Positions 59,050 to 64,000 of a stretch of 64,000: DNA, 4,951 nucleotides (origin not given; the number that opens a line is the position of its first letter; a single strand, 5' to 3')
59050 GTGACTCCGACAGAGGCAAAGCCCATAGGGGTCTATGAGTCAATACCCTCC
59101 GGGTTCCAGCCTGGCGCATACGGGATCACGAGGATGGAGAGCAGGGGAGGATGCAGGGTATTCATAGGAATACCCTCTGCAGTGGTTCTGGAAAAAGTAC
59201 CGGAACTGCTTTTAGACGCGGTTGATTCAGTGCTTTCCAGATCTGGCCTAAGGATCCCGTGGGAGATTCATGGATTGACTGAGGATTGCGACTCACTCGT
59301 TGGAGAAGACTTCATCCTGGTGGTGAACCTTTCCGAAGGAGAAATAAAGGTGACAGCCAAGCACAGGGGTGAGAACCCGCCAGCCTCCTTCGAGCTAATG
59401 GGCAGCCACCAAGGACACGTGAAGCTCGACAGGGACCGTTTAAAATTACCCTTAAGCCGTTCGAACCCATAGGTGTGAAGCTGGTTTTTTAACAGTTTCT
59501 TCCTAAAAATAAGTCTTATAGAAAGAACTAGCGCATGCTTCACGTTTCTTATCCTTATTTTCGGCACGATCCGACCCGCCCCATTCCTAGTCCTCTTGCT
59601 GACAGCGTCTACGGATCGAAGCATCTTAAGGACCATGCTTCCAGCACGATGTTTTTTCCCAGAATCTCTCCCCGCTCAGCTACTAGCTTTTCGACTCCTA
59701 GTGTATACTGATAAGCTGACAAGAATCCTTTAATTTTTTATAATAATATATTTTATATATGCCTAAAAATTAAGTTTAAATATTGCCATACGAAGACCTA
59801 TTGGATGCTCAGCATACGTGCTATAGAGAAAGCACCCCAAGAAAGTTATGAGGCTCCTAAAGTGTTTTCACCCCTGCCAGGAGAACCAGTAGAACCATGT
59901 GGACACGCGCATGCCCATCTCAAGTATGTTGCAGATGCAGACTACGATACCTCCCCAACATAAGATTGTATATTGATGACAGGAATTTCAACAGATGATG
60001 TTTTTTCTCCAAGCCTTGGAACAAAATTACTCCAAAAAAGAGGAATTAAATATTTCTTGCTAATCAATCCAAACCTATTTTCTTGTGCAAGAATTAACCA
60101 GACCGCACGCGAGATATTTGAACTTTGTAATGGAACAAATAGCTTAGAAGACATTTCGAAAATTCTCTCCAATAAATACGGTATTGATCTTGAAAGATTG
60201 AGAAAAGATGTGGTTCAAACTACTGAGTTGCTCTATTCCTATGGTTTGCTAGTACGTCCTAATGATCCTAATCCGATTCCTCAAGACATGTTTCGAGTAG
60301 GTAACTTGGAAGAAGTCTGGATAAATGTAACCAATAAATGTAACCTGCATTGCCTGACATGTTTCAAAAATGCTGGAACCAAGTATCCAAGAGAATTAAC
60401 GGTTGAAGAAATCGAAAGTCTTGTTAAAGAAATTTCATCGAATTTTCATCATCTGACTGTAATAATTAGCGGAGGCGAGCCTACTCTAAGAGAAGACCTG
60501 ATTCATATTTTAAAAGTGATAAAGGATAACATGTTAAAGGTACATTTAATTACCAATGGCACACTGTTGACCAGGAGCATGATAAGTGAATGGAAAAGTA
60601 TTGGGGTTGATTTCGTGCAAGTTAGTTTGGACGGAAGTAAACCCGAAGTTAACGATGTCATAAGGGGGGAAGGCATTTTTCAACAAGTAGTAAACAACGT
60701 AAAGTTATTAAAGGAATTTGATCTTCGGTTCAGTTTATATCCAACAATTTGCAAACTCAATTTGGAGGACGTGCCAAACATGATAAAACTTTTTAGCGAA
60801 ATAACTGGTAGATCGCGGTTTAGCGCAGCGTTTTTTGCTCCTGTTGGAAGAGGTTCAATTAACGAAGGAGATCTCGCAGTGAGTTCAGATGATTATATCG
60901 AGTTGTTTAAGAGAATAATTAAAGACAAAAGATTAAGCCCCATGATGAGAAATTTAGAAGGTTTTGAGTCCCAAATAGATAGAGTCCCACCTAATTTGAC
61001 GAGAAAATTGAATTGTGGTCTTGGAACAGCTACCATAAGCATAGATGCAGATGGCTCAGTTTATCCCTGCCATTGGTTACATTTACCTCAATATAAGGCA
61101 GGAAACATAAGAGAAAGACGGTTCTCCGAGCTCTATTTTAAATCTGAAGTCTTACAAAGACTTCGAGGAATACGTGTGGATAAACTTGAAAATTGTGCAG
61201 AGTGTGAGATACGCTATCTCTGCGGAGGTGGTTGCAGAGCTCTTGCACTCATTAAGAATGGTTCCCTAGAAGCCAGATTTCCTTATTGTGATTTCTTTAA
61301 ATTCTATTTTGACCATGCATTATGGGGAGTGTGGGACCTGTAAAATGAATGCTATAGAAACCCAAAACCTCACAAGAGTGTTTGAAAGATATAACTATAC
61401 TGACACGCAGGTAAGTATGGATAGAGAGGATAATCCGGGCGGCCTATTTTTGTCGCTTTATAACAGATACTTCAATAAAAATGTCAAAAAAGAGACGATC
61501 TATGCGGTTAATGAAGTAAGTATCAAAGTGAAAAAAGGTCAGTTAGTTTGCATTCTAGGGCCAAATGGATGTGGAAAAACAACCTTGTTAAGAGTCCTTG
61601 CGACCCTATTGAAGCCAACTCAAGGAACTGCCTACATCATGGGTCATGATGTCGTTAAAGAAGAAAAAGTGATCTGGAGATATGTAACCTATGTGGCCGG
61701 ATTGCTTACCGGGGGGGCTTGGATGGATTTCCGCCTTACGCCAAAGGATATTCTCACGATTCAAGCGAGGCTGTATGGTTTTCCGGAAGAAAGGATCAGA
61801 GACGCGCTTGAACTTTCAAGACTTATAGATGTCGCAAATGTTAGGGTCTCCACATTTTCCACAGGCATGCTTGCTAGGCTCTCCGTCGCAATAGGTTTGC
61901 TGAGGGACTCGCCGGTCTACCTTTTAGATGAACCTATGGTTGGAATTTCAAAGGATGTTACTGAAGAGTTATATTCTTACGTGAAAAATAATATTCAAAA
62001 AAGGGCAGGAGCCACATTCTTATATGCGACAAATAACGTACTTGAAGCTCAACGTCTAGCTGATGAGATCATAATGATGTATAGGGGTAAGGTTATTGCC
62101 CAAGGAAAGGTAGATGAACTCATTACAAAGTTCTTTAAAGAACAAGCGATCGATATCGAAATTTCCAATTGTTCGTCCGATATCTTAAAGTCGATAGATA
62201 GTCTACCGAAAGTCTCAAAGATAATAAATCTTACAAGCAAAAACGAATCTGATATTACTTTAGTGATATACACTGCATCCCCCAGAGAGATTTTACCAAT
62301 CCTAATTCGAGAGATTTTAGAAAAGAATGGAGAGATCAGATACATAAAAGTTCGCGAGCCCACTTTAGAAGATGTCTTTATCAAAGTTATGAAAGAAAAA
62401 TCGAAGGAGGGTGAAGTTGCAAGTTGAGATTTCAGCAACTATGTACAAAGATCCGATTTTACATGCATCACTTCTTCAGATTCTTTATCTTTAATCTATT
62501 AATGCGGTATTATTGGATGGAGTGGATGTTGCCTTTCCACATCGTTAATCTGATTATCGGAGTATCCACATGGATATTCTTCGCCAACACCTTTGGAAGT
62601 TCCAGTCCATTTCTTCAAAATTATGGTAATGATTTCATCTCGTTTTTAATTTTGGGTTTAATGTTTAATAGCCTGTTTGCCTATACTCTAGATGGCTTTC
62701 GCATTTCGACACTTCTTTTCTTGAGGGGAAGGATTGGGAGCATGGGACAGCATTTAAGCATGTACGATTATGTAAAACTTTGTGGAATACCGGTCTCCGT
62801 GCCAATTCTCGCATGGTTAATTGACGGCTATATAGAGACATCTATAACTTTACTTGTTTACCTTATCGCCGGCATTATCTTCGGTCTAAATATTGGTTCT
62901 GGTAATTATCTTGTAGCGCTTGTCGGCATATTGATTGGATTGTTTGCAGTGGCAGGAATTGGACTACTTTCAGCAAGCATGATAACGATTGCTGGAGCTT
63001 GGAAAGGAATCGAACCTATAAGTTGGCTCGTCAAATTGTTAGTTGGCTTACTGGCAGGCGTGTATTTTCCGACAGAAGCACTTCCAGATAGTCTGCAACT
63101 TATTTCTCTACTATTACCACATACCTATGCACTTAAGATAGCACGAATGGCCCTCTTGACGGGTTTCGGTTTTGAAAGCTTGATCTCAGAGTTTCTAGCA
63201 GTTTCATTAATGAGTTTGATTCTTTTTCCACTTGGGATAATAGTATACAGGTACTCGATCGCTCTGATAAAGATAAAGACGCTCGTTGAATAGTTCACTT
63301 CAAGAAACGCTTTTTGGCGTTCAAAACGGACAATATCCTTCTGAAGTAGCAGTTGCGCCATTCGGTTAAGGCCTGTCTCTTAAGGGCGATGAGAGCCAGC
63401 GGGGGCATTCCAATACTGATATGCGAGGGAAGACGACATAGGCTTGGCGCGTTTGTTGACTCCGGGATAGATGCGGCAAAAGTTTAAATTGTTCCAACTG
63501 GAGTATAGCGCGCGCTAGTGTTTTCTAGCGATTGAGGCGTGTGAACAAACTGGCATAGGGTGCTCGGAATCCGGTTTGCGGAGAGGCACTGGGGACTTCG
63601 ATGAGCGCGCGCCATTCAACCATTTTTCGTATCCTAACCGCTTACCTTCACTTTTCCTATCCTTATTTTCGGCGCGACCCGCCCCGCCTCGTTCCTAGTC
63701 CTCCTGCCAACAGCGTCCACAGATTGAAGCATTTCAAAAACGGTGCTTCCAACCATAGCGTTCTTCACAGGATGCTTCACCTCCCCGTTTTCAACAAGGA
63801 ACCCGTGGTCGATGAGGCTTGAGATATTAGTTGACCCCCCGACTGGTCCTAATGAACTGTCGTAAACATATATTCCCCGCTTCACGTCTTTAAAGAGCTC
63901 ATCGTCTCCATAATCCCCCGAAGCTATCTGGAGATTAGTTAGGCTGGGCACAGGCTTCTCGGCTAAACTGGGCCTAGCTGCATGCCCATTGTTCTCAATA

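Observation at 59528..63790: AT-rich ~4.1-kb cassette bracketed by diverged direct repeats of the TldD/PmbA 3' end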

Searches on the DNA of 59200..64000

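Call 32: search_rna_families(source=window, start=59200, end=64000, threshold=evalue, max_evalue=1)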
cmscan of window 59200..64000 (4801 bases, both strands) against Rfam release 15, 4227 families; matches with E-value up to 1: 0.
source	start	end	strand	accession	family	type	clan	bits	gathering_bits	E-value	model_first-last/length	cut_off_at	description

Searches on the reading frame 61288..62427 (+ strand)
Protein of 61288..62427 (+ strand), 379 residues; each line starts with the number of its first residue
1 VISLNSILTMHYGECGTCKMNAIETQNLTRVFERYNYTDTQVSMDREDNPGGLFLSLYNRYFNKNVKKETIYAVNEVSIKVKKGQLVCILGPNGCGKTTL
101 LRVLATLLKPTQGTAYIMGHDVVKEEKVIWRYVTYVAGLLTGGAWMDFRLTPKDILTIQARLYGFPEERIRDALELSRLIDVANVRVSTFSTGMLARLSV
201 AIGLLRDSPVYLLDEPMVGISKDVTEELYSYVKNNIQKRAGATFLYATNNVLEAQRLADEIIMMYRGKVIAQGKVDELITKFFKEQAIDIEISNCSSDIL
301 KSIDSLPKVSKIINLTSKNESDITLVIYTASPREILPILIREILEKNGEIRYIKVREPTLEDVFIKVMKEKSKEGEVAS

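Call 10: search_protein_families(library=pfam, proteins=[window:61288-62427:+], max_evalue=0.01)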
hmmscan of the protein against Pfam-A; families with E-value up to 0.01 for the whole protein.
window:61288-62427:+ (379 aa): 20 families
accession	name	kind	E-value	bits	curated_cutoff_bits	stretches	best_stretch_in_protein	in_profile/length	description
PF00005.33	ABC_tran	-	2e-23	83.9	25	1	75-217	2-136/137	ABC transporter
PF13304.12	AAA_21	-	4.8e-08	33.8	27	1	86-108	1-23/304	AAA domain, putative AbiEii toxin, Type IV TA system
PF13732.12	DrrA1-3_C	-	3.2e-07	31.4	27.4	1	273-367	1-80/81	ATP-binding protein DrrA1-3-like, C-terminal domain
PF07728.20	AAA_5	-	9.8e-07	29.3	22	1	87-133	2-47/139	AAA domain (dynein-related subfamily)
PF13175.12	AAA_15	-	3.8e-05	23.9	32.1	1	76-133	16-68/374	AAA ATPase domain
PF13476.12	AAA_23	-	0.00013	23.2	27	1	76-105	12-40/201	AAA domain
PF00004.35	AAA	-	0.00016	22.6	21.2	0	87-109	1-23/131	ATPase family associated with various cellular activities (AAA)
PF13555.12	AAA_29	-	0.00027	21.1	27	1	77-115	15-53/61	P-loop containing region of AAA domain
PF03215.21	Rad17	-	0.00065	20.1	23.8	1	76-109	37-70/186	Rad17 P-loop domain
PF05729.18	NACHT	-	0.00069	19.9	26.7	1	86-110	2-26/167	NACHT domain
PF01637.24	ATPase_2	-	0.0011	19.3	33.2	1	83-117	19-54/225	ATPase domain predominantly from Archaea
PF20720.3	nSTAND3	-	0.0013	18.9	27.2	1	75-122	8-54/155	Novel STAND NTPase 3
PF13521.12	AAA_28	-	0.0015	19.2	27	1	87-112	2-23/164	AAA domain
PF13238.12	AAA_18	-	0.0018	19.1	29.4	0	87-131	1-40/128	AAA domain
PF02463.25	SMC_N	-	0.002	18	40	0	72-103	13-43/220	RecF/RecN/SMC N terminal domain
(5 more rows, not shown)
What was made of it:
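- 61345..62427 (+): ABC transporter ATP-binding subunit of the DrrA type. Pfam ABC_tran and DrrA1-3_C (call 10).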

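Call 24: search_protein_families(library=ncbifam, proteins=[window:61288-62427:+], max_evalue=0.01)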
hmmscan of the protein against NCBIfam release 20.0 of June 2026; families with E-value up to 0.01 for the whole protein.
window:61288-62427:+ (379 aa): 194 families (the best 25 are shown)
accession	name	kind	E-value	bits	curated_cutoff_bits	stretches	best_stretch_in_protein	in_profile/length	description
TIGR01188.1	drrA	subfamily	7.4e-57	192.9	312.45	1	70-367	5-300/302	daunorubicin resistance ABC transporter, ATP-binding protein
TIGR03522.1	GldA_ABC_ATP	equivalog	1e-33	117.1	402.6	1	70-366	14-299/301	gliding motility-associated ABC transporter ATP-binding subunit GldA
NF010060.0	PRK13537.1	equivalog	5.5e-33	114.2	521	1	71-368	28-308/314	nodulation factor ABC transporter ATP-binding protein NodI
TIGR03864.1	PQQ_ABC_ATP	hypoth_equivalog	6.1e-31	107.7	302.25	1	72-282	15-223/236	ABC transporter, ATP-binding subunit, PQQ-dependent alcohol dehydrogenase system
NF010059.0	PRK13536.1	equivalog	2e-30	105.7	549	1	72-368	57-336/342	nodulation factor ABC transporter ATP-binding protein NodI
TIGR03740.1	galliderm_ABC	subfamily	1.5e-29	103.3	309.75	1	64-277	8-210/223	lantibiotic protection ABC transporter ATP-binding subunit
TIGR01288.1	nodI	equivalog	1.9e-29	102.7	424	1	73-368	19-297/303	nodulation factor ABC transporter ATP-binding protein NodI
NF033858.1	ABC2_perm_RbbA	equivalog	2.3e-29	101.9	1050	1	71-285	279-491/909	ribosome-associated ATPase/putative transporter RbbA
TIGR01186.1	proV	subfamily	2.9e-27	95.7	326.6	1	72-282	7-221/363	betaine/proline/choline family ABC transporter ATP-binding protein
TIGR00968.1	3a0106s01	subfamily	3.8e-27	95.3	342.75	1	70-279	12-219/237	sulfate ABC transporter ATP-binding protein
NF008513.0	PRK11432.1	equivalog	4.1e-27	95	496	1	72-279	20-225/351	ferric ABC transporter ATP-binding protein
TIGR03265.1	PhnT2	equivalog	7.2e-27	94.5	457.7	1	69-278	15-222/353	putative 2-aminoethylphosphonate ABC transporter ATP-binding protein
TIGR01189.1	ccmA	equivalog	3e-26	92.3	131.6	1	67-255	9-191/198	heme ABC exporter ATP-binding protein CcmA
NF008409.0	PRK11231.1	equivalog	3.6e-25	88.8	375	1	72-293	16-240/255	Fe(3+) dicitrate ABC transporter ATP-binding protein FecE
NF047565.1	PSM_export_PmtA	equivalog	4.6e-25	88.5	350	1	69-283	12-220/282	phenol-soluble modulin export ABC transporter ATP-binding protein PmtA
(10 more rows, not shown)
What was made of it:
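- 61345..62427 (+): NCBIfam drrA subfamily, 193 bits, below its cut-off (call 24).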

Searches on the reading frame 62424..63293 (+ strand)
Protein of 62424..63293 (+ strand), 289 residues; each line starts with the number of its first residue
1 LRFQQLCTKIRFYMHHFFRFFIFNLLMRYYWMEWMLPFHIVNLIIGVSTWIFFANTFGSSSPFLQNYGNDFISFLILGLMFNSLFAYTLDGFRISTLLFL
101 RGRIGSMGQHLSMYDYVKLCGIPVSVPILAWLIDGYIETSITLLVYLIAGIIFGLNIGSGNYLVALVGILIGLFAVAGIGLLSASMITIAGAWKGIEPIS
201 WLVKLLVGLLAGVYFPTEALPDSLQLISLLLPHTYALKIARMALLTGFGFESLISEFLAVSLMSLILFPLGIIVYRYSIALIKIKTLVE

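Call 10: search_protein_families(library=pfam, proteins=[window:62424-63293:+], max_evalue=0.01)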
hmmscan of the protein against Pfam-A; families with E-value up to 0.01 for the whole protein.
window:62424-63293:+ (289 aa): 0 families

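Call 24: search_protein_families(library=ncbifam, proteins=[window:62424-63293:+], max_evalue=0.01)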
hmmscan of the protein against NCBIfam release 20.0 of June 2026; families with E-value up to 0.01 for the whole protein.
window:62424-63293:+ (289 aa): 2 families
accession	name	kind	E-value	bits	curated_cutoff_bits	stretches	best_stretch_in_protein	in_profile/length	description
TIGR01247.1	drrB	subfamily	5.4e-05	23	223.05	1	162-269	126-230/236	daunorubicin resistance ABC transporter membrane protein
NF033858.1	ABC2_perm_RbbA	equivalog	0.00013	20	1050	1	143-274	775-903/909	ribosome-associated ATPase/putative transporter RbbA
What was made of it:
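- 62424..63293 (+): ABC-2-type membrane permease. The ORF is 289 aa; relatives call it as 255-258 aa. Weak NCBIfam drrB and RbbA permease hits (call 24).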
